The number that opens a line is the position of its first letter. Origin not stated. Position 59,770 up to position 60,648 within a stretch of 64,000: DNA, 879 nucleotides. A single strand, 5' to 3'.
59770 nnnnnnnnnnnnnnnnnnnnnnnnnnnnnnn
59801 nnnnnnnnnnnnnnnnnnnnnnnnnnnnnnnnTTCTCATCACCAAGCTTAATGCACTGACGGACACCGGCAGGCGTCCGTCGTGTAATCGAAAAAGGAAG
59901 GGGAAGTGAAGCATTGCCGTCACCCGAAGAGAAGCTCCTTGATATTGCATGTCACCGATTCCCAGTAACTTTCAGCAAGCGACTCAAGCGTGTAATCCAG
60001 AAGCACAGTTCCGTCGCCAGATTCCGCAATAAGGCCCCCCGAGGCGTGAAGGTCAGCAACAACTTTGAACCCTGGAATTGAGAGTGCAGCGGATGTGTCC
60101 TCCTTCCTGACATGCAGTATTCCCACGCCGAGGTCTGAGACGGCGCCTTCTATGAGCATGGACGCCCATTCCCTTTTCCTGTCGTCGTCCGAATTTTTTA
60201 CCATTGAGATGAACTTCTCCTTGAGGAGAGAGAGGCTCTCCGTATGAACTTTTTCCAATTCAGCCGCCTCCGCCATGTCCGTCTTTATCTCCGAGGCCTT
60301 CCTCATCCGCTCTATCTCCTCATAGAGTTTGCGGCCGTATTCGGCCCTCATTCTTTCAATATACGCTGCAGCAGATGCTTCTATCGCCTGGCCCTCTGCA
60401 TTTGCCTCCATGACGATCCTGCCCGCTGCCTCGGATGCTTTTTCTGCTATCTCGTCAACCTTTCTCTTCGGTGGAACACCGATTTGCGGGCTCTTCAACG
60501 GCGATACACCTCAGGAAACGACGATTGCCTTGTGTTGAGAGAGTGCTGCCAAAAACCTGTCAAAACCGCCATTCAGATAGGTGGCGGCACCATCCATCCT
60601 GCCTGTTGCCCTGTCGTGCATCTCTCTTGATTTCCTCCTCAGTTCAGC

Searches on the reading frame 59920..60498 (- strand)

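Call 21: search_protein_families(library=pfam, proteins=[window:59920-60498:-], max_evalue=0.0001)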
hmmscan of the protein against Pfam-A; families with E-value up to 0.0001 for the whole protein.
window:59920-60498:- (192 aa): 1 family
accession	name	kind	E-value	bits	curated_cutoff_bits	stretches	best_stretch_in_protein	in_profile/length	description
PF01991.23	vATP-synt_E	-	1.5e-05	25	24.2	0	16-191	1-199/199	ATP synthase (E/31 kDa) subunit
